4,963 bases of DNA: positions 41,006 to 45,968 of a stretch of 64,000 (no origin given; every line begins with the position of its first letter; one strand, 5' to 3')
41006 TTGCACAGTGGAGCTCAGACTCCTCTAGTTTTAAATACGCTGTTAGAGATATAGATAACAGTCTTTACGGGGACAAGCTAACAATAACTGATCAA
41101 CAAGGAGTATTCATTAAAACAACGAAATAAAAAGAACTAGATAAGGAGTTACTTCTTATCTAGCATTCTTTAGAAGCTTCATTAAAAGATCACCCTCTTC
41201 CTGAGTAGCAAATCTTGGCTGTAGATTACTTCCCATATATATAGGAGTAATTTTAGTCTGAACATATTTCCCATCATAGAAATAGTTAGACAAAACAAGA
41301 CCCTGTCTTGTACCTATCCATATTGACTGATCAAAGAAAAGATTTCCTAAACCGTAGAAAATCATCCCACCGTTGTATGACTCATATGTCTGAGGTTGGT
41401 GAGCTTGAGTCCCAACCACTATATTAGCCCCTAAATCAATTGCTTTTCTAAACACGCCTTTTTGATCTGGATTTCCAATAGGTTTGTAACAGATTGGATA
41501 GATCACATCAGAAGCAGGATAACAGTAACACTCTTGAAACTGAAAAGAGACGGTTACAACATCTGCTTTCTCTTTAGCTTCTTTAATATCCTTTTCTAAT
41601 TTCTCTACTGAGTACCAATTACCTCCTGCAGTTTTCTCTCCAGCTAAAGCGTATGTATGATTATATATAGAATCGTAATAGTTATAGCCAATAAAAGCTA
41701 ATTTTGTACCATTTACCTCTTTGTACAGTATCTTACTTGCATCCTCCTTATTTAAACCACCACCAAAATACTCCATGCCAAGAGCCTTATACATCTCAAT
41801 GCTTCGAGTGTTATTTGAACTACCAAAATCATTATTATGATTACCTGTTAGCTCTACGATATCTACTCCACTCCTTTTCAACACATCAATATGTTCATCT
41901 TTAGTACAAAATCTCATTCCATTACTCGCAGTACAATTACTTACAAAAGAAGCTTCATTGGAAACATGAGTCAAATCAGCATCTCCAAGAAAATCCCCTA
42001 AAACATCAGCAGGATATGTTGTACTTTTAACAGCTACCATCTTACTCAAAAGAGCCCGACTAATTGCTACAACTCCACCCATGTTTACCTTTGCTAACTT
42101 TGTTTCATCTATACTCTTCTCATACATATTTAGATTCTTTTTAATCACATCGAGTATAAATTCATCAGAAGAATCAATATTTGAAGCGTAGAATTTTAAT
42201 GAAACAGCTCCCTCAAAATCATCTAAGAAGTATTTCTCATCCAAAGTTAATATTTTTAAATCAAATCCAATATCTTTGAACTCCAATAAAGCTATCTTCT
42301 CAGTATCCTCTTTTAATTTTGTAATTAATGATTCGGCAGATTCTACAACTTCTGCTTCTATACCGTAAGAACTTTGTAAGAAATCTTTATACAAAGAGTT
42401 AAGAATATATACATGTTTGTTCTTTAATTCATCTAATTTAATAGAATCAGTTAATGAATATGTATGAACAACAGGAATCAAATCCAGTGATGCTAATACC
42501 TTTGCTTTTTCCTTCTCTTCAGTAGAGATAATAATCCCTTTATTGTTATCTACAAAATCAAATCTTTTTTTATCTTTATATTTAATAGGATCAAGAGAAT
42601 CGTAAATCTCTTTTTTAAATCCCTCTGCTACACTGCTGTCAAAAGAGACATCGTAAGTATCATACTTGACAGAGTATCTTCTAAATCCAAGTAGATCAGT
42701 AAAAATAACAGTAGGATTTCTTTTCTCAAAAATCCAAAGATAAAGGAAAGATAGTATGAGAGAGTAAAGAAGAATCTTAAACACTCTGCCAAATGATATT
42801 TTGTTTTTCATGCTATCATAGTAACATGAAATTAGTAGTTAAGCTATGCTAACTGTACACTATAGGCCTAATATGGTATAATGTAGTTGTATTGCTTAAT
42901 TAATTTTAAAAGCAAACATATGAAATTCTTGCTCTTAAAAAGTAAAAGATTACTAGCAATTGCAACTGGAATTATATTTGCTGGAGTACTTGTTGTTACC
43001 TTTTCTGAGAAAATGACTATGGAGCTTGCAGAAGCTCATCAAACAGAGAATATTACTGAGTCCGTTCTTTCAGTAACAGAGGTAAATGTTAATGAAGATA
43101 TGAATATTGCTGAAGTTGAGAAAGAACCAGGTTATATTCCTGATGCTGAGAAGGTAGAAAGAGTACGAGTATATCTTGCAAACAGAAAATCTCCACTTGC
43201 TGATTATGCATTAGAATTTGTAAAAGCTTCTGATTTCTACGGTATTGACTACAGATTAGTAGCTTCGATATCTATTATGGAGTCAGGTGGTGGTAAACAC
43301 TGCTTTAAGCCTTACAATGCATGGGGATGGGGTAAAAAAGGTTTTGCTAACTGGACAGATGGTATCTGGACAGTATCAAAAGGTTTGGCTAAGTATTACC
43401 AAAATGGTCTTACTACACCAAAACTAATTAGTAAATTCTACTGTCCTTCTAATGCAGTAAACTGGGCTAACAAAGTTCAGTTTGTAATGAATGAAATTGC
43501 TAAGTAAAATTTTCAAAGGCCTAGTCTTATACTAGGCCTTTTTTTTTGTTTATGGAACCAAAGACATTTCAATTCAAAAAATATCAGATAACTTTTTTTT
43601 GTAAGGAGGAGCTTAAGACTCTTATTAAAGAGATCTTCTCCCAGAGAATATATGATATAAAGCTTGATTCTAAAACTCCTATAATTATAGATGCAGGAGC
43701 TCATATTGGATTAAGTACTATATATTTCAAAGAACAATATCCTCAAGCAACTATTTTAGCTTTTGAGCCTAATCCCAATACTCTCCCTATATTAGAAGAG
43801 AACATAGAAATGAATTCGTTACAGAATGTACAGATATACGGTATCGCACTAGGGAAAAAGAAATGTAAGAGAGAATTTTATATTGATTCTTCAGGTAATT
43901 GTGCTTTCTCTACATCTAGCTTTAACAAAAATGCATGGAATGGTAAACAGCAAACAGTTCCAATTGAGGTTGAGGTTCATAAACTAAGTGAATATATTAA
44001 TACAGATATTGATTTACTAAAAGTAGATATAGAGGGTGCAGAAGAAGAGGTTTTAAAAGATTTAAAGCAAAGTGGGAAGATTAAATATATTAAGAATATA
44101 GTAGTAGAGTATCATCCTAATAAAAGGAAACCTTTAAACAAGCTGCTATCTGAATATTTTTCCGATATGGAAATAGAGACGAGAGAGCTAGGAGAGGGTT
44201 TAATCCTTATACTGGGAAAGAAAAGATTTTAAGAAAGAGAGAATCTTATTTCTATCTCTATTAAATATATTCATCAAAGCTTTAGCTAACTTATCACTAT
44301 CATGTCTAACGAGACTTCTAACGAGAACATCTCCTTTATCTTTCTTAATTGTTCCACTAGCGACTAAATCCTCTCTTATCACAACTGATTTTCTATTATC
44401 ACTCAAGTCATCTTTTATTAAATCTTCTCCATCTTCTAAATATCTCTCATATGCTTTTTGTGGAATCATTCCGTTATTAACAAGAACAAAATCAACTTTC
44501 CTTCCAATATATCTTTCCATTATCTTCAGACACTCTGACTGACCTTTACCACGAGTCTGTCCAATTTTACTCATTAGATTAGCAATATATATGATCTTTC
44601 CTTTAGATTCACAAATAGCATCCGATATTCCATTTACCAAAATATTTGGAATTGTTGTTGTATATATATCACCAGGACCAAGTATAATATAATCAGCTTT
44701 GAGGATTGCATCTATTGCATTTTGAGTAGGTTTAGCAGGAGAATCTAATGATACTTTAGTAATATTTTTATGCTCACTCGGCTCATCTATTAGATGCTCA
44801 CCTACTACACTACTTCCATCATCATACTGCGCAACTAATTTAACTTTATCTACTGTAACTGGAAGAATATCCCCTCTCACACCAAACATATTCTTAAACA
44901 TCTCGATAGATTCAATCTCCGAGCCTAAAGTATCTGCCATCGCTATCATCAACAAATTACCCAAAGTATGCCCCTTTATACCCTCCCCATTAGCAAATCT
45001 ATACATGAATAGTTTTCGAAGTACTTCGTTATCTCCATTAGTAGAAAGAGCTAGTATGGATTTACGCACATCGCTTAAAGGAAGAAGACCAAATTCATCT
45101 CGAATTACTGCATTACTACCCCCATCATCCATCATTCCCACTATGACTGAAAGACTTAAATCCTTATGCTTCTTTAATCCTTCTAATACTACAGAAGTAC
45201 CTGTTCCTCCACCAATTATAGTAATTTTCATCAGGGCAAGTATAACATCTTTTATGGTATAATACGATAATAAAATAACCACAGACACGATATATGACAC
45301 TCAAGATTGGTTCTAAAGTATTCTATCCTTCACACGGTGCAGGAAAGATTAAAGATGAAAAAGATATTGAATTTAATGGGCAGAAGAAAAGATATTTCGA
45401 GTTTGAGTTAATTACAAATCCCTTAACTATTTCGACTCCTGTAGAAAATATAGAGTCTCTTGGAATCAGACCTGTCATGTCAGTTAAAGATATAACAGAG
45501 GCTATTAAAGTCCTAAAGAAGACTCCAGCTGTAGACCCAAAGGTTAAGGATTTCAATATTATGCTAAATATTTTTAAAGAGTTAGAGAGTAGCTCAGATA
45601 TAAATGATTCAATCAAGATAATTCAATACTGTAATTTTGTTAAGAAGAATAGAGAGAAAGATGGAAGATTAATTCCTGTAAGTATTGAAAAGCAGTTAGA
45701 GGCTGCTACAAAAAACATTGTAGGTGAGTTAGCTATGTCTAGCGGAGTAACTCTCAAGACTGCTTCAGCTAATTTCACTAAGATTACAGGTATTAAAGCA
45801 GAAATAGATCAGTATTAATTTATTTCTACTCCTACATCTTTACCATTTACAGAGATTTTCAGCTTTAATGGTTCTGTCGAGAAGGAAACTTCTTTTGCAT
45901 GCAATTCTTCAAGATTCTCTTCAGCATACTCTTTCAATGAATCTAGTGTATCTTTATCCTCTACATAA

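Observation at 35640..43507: Locus of two paralogous giant secreted proteins sharing an apparently undescribed repeated 6-Cys module, flanking a cytoplasmic unknown, with GH73-like and CapA-like neighbours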

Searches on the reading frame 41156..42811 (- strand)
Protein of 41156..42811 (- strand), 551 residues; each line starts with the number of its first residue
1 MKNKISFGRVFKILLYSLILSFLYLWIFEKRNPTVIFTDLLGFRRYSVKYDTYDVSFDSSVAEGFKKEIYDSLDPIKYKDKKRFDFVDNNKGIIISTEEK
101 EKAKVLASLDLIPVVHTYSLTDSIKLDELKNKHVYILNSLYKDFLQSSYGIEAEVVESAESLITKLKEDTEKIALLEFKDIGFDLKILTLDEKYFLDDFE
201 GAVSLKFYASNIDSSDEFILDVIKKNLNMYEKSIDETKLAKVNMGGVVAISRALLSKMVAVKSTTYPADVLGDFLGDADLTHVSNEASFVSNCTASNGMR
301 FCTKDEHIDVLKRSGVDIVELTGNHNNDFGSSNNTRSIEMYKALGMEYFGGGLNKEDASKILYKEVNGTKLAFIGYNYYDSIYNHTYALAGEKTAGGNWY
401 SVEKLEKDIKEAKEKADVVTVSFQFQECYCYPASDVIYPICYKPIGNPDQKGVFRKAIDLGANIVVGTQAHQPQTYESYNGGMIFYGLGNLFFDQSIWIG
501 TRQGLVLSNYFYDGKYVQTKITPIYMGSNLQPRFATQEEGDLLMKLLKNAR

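Call 3: search_protein_families(library=pfam, proteins=[window:41156-42811:-], max_evalue=1)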
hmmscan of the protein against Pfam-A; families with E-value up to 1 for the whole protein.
window:41156-42811:- (551 aa): 3 families
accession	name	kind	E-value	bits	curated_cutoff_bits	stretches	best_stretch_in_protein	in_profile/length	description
PF09587.15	PGA_cap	-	1.2e-39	136.8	27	1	250-495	10-255/255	Bacterial capsule synthesis protein PGA_cap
PF02503.22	PP_kinase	-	0.0098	16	31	1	61-147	6-93/183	Polyphosphate kinase middle domain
PF01244.27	Peptidase_M19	-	0.14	11.8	26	1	285-343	101-156/319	Membrane dipeptidase (Peptidase family M19)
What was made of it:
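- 41156..42811 (-): CapA-like (PGA_cap metallophosphoesterase-fold) protein with an N-terminal membrane helix. PF09587 at 136.8 bits, E 1.2e-39, residues 250-495 (call 3).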

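Call 6: search_protein_families(library=ncbifam, proteins=[window:41156-42811:-], max_evalue=0.1)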
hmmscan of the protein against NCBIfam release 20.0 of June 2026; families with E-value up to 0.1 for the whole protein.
window:41156-42811:- (551 aa): 1 family
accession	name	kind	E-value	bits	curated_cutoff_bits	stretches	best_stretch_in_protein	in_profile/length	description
NF038314.1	epimerase_MslH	equivalog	2.9e-06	25.9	700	1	401-492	236-316/439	lasso peptide C-terminal Trp epimerase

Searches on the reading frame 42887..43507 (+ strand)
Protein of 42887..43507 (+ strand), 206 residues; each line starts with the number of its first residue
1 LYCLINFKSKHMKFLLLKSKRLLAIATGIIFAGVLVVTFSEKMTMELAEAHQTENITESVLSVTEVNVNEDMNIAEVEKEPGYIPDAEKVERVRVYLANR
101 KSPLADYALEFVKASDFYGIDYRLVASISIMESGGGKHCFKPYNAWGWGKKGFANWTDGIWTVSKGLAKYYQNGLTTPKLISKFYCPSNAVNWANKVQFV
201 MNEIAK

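Call 3: search_protein_families(library=pfam, proteins=[window:42887-43507:+], max_evalue=1)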
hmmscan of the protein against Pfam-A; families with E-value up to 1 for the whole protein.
window:42887-43507:+ (206 aa): 3 families
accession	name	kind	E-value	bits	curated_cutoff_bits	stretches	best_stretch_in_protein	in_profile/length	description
PF01832.25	Glucosaminidase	-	0.11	13.6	30.2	1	111-204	4-121/123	Mannosyl-glycoprotein endo-beta-N-acetylglucosaminidase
PF23007.1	DnaA_N-like_STI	-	0.18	12.4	27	1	3-69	17-81/86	STICHEL, DnaA_N-like alpha-beta domain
PF02033.23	RBFA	-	0.2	12.4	34.7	1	41-77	7-46/105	Ribosome-binding factor A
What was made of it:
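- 42920..43507 (+): Small (195 aa) membrane-anchored GH73-like hydrolase. Candidate catalytic Glu at nt 43280-43282. Pfam Glucosaminidase reaches only 13.6 bits against a cut-off of 30.2 (call 3).
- On GH73: small protein 42920-43507: 13.6 bits against a cut-off of 30.2 (call 3).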

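Call 6: search_protein_families(library=ncbifam, proteins=[window:42887-43507:+], max_evalue=0.1)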
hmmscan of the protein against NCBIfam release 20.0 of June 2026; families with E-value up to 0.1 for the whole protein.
window:42887-43507:+ (206 aa): 0 families

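Call 53: search_solved_structures(query=A7, max_evalue=10, show_alignments=3)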
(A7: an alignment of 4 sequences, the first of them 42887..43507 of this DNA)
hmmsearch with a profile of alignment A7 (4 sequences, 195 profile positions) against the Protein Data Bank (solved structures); distinct sequences matched with E-value up to 10: 6.
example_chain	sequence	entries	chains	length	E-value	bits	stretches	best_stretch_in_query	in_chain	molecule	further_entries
8yxk_A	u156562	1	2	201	3.6e-06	29.7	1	89-176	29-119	Phage cell wall hydrolase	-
4i1n_B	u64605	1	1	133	0.088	15.4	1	122-184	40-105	Protein ca1697 (nanobody)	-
4i13_B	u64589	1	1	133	0.23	14.1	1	122-180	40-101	Protein ca1697 (nanobody)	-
9q6h_D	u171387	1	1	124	0.3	13.7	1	123-180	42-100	nb125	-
4pi7_A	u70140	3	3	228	0.53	12.9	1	40-129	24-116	Autolysin E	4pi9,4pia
9rvc_u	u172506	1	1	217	2.4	10.7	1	36-93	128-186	Large ribosomal subunit protein bL25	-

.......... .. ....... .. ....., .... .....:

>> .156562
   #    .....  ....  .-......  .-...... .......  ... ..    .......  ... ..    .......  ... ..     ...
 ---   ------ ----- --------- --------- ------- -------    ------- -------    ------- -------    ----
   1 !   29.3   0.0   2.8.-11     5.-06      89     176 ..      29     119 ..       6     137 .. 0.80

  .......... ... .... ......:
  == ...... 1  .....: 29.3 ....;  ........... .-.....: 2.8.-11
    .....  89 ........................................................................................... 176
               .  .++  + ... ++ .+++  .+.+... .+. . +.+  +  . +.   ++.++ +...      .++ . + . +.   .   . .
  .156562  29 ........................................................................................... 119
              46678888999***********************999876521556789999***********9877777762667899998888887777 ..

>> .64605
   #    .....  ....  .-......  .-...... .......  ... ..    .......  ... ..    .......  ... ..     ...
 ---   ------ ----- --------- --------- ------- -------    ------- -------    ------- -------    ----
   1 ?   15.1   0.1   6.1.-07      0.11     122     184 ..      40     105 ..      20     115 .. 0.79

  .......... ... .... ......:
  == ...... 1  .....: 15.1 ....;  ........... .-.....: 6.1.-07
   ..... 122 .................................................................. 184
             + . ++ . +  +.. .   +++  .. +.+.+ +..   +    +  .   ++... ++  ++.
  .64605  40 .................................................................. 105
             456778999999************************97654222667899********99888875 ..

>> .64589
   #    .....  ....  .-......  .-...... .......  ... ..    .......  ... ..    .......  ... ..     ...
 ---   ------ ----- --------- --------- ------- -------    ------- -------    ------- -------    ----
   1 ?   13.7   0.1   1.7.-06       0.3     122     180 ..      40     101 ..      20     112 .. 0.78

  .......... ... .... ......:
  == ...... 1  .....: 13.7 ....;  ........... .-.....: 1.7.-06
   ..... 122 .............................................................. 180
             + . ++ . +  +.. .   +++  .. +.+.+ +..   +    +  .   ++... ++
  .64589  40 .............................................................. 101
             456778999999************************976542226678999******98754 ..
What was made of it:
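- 42920..43507 (+): Profile of 4 orthologs hits 8yxk (Ecd09610 GH73 domain) at E 3.6e-6 and AtlE at E 0.53 (call 53).
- On GH73: small protein 42920-43507: Profile of 4 orthologs against 8yxk_A, E 3.6e-6, covering E-S-G-G-G aligned to E-T-G-N-G (call 53).
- The small neighbour hits the same structure by sequence, E 3.6e-6 (call 53).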

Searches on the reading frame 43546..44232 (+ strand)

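Call 6: search_protein_families(library=ncbifam, proteins=[window:43546-44232:+], max_evalue=0.1)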
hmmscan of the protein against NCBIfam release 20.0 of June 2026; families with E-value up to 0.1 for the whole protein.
window:43546-44232:+ (228 aa): 9 families
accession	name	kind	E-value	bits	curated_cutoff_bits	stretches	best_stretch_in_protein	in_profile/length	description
TIGR01444.1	fkbM_fam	subfamily_domain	1.4e-30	106.6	37.7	1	47-190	2-143/143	FkbM family methyltransferase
NF006138.0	PRK08287.1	equivalog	1.4e-05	25.1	210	1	38-98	27-86/189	decarboxylating cobalt-precorrin-6B (C(15))-methyltransferase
NF047824.1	tRNAwyosineTaw2Meth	equivalog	0.00012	21.9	350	1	39-96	89-146/245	tRNA(Phe) (4-demethylwyosine(37)-C(7)) aminocarboxypropyltransferase Taw2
TIGR02469.1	CbiT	equivalog_domain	0.001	19.3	78.3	1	35-99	12-75/124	precorrin-6Y C5,15-methyltransferase (decarboxylating) subunit CbiT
NF011529.0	PRK14968.1-3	equivalog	0.0034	16.8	162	1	40-99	31-88/198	putative methyltransferase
NF005977.0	PRK08068.1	subfamily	0.012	14.8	494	1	10-75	63-126/391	transaminase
TIGR03534.1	RF_mod_PrmC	equivalog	0.015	14.7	199.1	1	16-98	66-143/253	peptide chain release factor N(5)-glutamine methyltransferase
NF047823.1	tRNAwyosTaw2Pyroc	equivalog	0.034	13.6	550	1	43-95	125-176/277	tRNA(Phe) (4-demethylwyosine(37)-C(7)) aminocarboxypropyltransferase Taw2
NF005640.0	PRK07402.1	equivalog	0.078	12.5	219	0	44-98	44-98/200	precorrin-6Y C5,15-methyltransferase subunit CbiT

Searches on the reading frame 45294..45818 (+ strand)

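Call 90: search_protein_families(library=pfam, proteins=[window:45294-45818:+], max_evalue=0.001)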
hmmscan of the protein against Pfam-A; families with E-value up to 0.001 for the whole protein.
window:45294-45818:+ (174 aa): 1 family
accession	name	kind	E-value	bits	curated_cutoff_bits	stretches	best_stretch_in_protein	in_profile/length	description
PF02559.22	CarD_TRCF_RID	-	5.1e-10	39.7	23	1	3-62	1-57/57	CarD-like/TRCF RID domain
